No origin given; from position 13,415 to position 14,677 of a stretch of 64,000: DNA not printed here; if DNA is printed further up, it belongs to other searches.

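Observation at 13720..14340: Isoleucyl-tRNA synthetase with an internal histidine-phosphatase (PGAM-like) domain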

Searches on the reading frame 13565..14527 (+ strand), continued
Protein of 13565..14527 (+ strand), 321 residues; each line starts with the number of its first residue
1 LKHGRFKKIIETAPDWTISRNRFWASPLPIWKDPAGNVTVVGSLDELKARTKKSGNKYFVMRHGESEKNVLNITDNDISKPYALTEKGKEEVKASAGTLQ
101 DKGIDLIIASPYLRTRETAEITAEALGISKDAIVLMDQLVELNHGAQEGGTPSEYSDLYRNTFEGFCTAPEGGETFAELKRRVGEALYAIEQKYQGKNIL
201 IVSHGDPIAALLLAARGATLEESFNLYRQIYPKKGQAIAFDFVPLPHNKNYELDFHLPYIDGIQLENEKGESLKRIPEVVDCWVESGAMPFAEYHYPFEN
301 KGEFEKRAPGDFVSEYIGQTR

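Call 72: find_encoding_contigs(protein=P0271, flank=5000, max_places=2)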
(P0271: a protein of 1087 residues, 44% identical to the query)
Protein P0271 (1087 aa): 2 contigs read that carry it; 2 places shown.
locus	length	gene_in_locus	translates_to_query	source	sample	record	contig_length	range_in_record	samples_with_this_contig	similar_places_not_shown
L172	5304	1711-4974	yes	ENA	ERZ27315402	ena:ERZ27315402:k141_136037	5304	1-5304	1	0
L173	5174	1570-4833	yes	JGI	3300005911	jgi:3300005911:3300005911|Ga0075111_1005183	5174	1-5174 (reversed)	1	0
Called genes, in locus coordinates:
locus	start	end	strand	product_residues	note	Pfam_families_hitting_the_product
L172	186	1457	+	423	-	PF02308:MgtC, PF13194:DUF4010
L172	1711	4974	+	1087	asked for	PF00133:tRNA-synt_1, PF09334:tRNA-synt_1g (weak), PF00300:His_Phos_1, PF00133:tRNA-synt_1, PF00300:His_Phos_1, PF00133:tRNA-synt_1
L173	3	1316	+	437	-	?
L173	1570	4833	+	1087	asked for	PF00133:tRNA-synt_1, PF09334:tRNA-synt_1g (weak), PF00300:His_Phos_1, PF00133:tRNA-synt_1, PF00300:His_Phos_1, PF00133:tRNA-synt_1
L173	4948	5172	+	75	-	?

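Call 73: find_homologous_proteins(query=P0293, max_evalue=1e-20)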
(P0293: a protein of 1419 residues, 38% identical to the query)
Query P0293 (1419 aa): 8000 proteins with E <= 1e-20 among 8000 candidates; the best 120 are listed.
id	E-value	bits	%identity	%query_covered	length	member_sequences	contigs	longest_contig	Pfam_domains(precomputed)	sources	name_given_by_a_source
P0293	0.0e+0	3309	100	100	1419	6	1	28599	PF09334.18,PF08264.20,PF00133.29,PF19302.5,PF00300.28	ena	-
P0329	0.0e+0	1538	53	53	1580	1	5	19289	PF13673.14,PF09334.18,PF08264.20,PF13508.14,PF00133.29,PF14542.13,PF19302.5,PF00300.28,PF00583.32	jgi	jgi:isoleucyl-tRNA synthetase/phosphohistidine phosphatase SixA/N-acetylglutamate synthase-like GNAT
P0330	0.0e+0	1478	49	100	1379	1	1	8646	PF09334.18,PF08264.20,PF00133.29,PF19302.5,PF00300.28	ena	-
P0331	0.0e+0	1452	44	59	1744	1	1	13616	PF13673.14,PF09334.18,PF08264.20,PF13508.14,PF00133.29,PF19302.5,PF00300.28,PF00583.32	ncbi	-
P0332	0.0e+0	1438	49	99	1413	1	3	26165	PF09334.18,PF08264.20,PF00133.29,PF19302.5,PF00300.28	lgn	-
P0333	0.0e+0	1437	48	99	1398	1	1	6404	PF09334.18,PF08264.20,PF00133.29,PF19302.5,PF00300.28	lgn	-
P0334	0.0e+0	1434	44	63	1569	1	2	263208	PF09334.18,PF08264.20,PF00133.29,PF19302.5,PF00300.28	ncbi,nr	ncbi:hypothetical protein CSB37_01280 [bacterium DOLZORAL124_38_8]|nr:MAG: hypothetical protein CSB3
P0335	0.0e+0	1417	47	99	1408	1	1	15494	PF09334.18,PF08264.20,PF00133.29,PF19302.5,PF00300.28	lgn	-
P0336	0.0e+0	1406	46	100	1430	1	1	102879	PF09334.18,PF08264.20,PF00133.29,PF19302.5,PF00300.28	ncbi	-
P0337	0.0e+0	1401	47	99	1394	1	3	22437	PF09334.18,PF08264.20,PF00133.29,PF19302.5,PF00300.28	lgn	-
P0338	0.0e+0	1390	60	40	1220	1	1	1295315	PF09334.18,PF08264.20,PF00133.29,PF19302.5,PF00300.28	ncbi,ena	-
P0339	0.0e+0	1387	48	51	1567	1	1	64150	PF13673.14,PF09334.18,PF08264.20,PF00133.29,PF19302.5,PF00300.28,PF00583.32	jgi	jgi:isoleucyl-tRNA synthetase/GNAT superfamily N-acetyltransferase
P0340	0.0e+0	1383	47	98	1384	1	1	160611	PF09334.18,PF08264.20,PF00133.29,PF19302.5,PF00300.28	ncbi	-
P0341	0.0e+0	1382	58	39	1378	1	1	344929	PF13673.14,PF09334.18,PF08264.20,PF13508.14,PF00133.29,PF19302.5,PF00300.28,PF00583.32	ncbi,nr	ncbi:MAG: GNAT family N-acetyltransferase [Candidatus Gracilibacteria bacterium]|nr:GNAT family N-ac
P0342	0.0e+0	1380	58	38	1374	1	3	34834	PF09334.18,PF04480.19,PF08264.20,PF00133.29,PF19302.5,PF00300.28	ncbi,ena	-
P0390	0.0e+0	1172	58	40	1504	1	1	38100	PF13419.13,PF09334.18,PF08264.20,PF00702.33,PF00133.29,PF13242.13,PF19302.5,PF06888.19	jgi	jgi:isoleucyl-tRNA synthetase/phosphoglycolate phosphatase-like HAD superfamily hydrolase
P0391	0.0e+0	1168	45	52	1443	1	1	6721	PF09334.18,PF08264.20,PF00133.29,PF13671.13,PF13238.13,PF19302.5,PF00300.28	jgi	jgi:isoleucyl-tRNA synthetase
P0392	0.0e+0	1157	53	40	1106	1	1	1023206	PF09334.18,PF08264.20,PF00133.29,PF19302.5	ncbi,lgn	-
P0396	0.0e+0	1118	55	39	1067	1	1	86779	PF09334.18,PF08264.20,PF00133.29,PF19302.5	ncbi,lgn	-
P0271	0.0e+0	1096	48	52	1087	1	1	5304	PF09334.18,PF00133.29,PF00300.28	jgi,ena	-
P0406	1.4e-297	1009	-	-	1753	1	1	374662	PF06414.19,PF09334.18,PF04480.19,PF08264.20,PF00133.29,PF18741.8,PF13671.13,PF13238.13,PF19302.5,PF00300.28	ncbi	-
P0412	2.2e-289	981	-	-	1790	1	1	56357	PF13673.14,PF09334.18,PF00133.29,PF13671.13,PF13238.13,PF01797.22,PF00300.28,PF00583.32,PF08264.20,PF13508.14,PF19302.5,PF20720.4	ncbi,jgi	jgi:isoleucyl-tRNA synthetase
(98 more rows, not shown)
